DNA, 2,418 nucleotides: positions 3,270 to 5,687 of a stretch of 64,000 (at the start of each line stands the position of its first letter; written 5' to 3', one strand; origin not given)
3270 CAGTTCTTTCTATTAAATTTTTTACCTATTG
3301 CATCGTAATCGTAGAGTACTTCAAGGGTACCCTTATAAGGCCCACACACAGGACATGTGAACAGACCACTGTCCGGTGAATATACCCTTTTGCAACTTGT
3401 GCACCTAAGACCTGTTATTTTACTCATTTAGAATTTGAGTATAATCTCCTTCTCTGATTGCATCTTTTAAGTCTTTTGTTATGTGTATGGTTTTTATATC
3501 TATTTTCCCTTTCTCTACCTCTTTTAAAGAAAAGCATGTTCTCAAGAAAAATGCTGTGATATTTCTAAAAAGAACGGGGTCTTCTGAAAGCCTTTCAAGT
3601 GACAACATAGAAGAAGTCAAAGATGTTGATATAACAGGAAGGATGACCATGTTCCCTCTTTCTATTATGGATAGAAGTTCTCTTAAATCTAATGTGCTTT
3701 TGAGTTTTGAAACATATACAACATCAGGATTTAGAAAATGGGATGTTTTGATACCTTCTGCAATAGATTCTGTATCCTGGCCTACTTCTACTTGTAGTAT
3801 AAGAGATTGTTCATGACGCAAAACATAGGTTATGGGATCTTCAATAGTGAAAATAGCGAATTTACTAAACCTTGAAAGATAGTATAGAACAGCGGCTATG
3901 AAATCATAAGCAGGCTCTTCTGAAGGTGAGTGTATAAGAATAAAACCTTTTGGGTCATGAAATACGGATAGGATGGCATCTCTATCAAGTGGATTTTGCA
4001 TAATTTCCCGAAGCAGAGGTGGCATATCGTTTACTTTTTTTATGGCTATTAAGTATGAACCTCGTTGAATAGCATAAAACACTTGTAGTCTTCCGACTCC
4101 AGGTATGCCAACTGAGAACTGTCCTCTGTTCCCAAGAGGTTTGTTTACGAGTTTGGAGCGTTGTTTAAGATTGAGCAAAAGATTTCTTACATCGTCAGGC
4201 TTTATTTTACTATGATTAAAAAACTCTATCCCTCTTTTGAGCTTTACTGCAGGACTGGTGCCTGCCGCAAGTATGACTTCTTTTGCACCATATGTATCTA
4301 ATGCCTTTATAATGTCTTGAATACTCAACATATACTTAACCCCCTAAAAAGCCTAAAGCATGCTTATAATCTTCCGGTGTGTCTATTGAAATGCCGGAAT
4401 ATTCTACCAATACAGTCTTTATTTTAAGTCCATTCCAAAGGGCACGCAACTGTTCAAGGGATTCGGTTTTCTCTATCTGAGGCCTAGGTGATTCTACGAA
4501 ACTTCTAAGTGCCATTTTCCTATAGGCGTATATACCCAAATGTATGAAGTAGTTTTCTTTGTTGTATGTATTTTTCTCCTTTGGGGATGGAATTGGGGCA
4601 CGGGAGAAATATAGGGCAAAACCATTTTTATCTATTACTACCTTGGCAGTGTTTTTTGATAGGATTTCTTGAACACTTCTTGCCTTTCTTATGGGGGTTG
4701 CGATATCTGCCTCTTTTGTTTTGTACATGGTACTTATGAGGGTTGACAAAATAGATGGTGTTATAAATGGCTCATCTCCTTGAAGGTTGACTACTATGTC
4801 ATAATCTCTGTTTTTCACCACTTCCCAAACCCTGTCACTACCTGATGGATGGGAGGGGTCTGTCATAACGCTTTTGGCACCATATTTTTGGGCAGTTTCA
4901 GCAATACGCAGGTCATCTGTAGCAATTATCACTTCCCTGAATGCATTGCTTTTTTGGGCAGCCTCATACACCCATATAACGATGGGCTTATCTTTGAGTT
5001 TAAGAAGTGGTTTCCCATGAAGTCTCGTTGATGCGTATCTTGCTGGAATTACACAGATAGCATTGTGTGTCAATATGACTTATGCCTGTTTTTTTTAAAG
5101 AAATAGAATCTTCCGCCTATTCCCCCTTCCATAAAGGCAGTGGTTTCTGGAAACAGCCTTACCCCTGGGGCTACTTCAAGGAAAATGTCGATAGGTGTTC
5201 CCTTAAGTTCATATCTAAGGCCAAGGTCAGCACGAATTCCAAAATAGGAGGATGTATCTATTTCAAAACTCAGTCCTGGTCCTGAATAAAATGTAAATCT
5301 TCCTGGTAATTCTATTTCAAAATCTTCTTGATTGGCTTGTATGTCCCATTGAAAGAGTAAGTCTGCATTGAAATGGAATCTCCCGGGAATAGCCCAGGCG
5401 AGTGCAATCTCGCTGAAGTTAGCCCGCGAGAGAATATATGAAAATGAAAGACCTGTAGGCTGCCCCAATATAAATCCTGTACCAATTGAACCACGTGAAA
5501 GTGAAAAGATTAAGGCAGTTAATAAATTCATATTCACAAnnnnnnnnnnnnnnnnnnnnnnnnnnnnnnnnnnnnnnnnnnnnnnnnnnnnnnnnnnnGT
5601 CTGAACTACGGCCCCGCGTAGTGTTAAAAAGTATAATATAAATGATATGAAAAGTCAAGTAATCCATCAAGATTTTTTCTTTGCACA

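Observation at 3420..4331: PilT-like retraction-ATPase homolog lacking Walker A/Walker B/His-box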

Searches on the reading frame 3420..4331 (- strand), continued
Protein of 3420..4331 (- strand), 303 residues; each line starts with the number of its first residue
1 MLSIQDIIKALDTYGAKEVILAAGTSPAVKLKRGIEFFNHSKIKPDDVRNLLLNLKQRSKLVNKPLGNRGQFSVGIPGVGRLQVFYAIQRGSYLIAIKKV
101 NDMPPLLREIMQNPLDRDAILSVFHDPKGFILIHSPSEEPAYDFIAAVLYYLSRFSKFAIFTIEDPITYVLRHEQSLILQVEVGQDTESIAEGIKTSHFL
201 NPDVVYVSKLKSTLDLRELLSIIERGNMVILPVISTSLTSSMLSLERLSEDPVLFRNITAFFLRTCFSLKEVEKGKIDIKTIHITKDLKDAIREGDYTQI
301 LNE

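Call 82: search_protein_families(library=pfam, proteins=[L005:7587-8318:+, L005:9104-9838:+, L005:6534-7385:-, L009:9190-9915:+, L009:8202-9161:-, L005:10876-12879:+, L007:9075-9836:+, L007:8192-8917:+], max_evalue=0.1)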
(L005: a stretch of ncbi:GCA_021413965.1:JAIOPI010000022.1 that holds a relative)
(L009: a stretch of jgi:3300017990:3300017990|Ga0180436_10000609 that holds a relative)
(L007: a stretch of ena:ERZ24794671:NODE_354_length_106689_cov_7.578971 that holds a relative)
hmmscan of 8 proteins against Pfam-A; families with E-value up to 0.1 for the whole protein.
L005:7587-8318:+ (243 aa): 0 families

L005:9104-9838:+ (244 aa): 0 families

L005:6534-7385:- (283 aa): 11 families
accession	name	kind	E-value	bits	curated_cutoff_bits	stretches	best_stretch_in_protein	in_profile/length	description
PF23598.1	LRR_14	-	1.3e-30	106.8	40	3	154-262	43-149/353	Leucine-rich repeat region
PF13855.12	LRR_8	-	1.2e-26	92.6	27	5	66-124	1-61/61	Leucine rich repeat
PF12799.13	LRR_4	-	2.3e-19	69.4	27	5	113-150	2-39/44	Leucine Rich repeats (2 copies)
PF00560.39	LRR_1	-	7.7e-17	58.3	20.6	0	183-203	2-23/23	Leucine Rich Repeat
PF23211.1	LRR_LRWD1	-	2.5e-06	27.8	28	1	129-195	36-100/190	Leucine-rich repeat and WD repeat-containing protein 1, LRR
PF25019.1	LRR_R13L1-DRL21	-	0.00048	20.5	27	0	181-235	69-125/127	R13L1/DRL21 LRRs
PF23952.1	LRR_EndoS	-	0.002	18.8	27.9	0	176-214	77-116/116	Endo-beta-N-acetylglucosaminidase EndoS LRR domain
PF17126.11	RsmF_methylt_CI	-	0.0029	18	27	0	117-140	14-37/61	RsmF rRNA methyltransferase first C-terminal domain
PF13516.12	LRR_6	-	0.034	14.7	23.4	0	136-148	4-16/24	Leucine Rich repeat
PF24048.1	LRR_NXF1-5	-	0.038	14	30.5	0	206-264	59-116/142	NXF1/2/3/5 leucine-rich repeat domain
PF14580.12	LRR_9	-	0.05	13.6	30.5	0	158-215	64-124/175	Leucine-rich repeat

L009:9190-9915:+ (241 aa): 1 family
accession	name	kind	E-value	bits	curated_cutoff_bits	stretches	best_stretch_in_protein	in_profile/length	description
PF13505.12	OMP_b-brl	-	0.07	13.7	28.7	0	68-118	82-140/175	Outer membrane protein beta-barrel domain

L009:8202-9161:- (319 aa): 11 families
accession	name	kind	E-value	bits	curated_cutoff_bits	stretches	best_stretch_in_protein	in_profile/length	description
PF13855.12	LRR_8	-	4.3e-33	113.3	27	3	128-185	2-61/61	Leucine rich repeat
PF23598.1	LRR_14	-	7.2e-27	94.5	40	3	169-249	43-121/353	Leucine-rich repeat region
PF12799.13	LRR_4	-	1.3e-26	92.4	27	5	151-189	2-40/44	Leucine Rich repeats (2 copies)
PF00560.39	LRR_1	-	1.7e-21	72.1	20.6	0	151-172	1-23/23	Leucine Rich Repeat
PF25019.1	LRR_R13L1-DRL21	-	1.4e-09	38.4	27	1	234-296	61-125/127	R13L1/DRL21 LRRs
PF23211.1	LRR_LRWD1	-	1.2e-05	25.6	28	1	189-255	35-99/190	Leucine-rich repeat and WD repeat-containing protein 1, LRR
PF14580.12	LRR_9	-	0.00017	21.7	30.5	1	182-271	51-146/175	Leucine-rich repeat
PF25013.1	LRR_Zer-1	-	0.0017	18.9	27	0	216-277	5-98/137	Zer-1-like, Leucine-rich repeats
PF23286.1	LRR_13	-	0.0017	18.5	30.1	1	132-273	8-161/210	Disease resistance protein RPS4B-like, leucine-rich repeats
PF23952.1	LRR_EndoS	-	0.0083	16.8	27.9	0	226-275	66-116/116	Endo-beta-N-acetylglucosaminidase EndoS LRR domain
PF13516.12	LRR_6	-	0.044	14.3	23.4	0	242-254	3-15/24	Leucine Rich repeat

L005:10876-12879:+ (667 aa): 2 families
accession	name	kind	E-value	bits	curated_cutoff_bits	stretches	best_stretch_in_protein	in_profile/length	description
PF00072.30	Response_reg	-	6.1e-34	117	30.2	3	404-502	9-104/111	Response regulator receiver domain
PF00990.26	GGDEF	-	2.6e-22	79.7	23.8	1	224-379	2-160/161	Diguanylate cyclase, GGDEF domain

L007:9075-9836:+ (253 aa): 0 families

L007:8192-8917:+ (241 aa): 1 family
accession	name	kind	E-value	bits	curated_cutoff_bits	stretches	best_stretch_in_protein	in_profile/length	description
PF13505.12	OMP_b-brl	-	0.02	15.5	28.7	0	70-230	42-155/175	Outer membrane protein beta-barrel domain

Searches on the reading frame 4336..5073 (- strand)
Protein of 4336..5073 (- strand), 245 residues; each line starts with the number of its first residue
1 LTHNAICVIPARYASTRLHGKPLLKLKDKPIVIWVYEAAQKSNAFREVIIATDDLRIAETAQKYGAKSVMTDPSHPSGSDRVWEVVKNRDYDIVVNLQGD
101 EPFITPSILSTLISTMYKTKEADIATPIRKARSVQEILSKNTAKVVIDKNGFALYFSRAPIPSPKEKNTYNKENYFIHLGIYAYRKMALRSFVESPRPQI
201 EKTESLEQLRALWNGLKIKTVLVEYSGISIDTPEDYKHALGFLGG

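Call 37: search_protein_families(library=pfam, proteins=[window:4336-5073:-], max_evalue=0.01)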
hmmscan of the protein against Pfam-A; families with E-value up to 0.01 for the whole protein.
window:4336-5073:- (245 aa): 2 families
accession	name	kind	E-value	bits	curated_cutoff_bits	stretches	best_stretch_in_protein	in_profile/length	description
PF02348.25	CTP_transf_3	-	9.6e-61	205.8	22.6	1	6-218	1-217/217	Cytidylyltransferase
PF12804.13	NTP_transf_3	-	2.8e-09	37.8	27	1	15-133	9-127/160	MobA-like NTP transferase domain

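Call 64: search_protein_families(library=ncbifam, proteins=[window:4336-5073:-], max_evalue=0.001)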
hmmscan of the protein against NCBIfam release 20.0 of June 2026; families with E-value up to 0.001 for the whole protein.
window:4336-5073:- (245 aa): 11 families
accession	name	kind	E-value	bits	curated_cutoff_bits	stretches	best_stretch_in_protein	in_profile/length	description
NF003952.0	PRK05450.1-5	subfamily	9.2e-85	283.8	193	1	4-240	2-242/250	3-deoxy-manno-octulosonate cytidylyltransferase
NF009905.0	PRK13368.1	subfamily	2.1e-80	269.6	255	1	4-239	2-234/243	3-deoxy-manno-octulosonate cytidylyltransferase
NF003950.0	PRK05450.1-3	subfamily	7.5e-73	244.9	234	1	4-237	2-236/248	3-deoxy-manno-octulosonate cytidylyltransferase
NF003948.0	PRK05450.1-1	equivalog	4.8e-63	212.7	281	1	3-243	4-243/248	3-deoxy-manno-octulosonate cytidylyltransferase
TIGR00466.1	kdsB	equivalog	1.1e-59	201.7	155.2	1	6-236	4-240/241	3-deoxy-manno-octulosonate cytidylyltransferase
TIGR03584.1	PseF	equivalog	1.9e-16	60.4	205.7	1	6-77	1-72/222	pseudaminic acid cytidylyltransferase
TIGR03310.1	matur_MocA_YgfJ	equivalog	1.7e-08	34.6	186.45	1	7-132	2-130/188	molybdenum cofactor cytidylyltransferase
NF001457.0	PRK00317.1-3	equivalog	1.3e-06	28.1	164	1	20-127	18-124/200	molybdenum cofactor guanylyltransferase MobA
NF009924.0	PRK13385.1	subfamily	6.7e-06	25.9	342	1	20-138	21-143/230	2-C-methyl-D-erythritol 4-phosphate cytidylyltransferase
TIGR00453.1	ispD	equivalog_domain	9.4e-06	25.2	181.3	1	8-130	3-132/219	2-C-methyl-D-erythritol 4-phosphate cytidylyltransferase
TIGR01173.1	glmU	equivalog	0.00068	18.6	366.85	1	20-134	19-135/452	bifunctional UDP-N-acetylglucosamine diphosphorylase/glucosamine-1-phosphate N-acetyltransferase GlmU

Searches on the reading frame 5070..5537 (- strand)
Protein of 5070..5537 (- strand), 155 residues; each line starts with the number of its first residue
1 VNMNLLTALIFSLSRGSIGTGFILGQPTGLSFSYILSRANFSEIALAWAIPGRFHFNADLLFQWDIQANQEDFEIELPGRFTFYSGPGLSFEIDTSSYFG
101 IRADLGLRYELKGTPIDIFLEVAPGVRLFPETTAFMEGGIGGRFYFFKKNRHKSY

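Call 37: search_protein_families(library=pfam, proteins=[window:5070-5537:-], max_evalue=0.01)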
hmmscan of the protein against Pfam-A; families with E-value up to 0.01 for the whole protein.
window:5070-5537:- (155 aa): 1 family
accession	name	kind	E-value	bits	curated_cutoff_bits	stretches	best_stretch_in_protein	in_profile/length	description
PF13161.12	DUF3996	-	0.0026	18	22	0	15-133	7-135/154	Protein of unknown function (DUF3996)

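Call 64: search_protein_families(library=ncbifam, proteins=[window:5070-5537:-], max_evalue=0.001)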
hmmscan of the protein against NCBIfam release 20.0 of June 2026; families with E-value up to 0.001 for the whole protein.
window:5070-5537:- (155 aa): 0 families
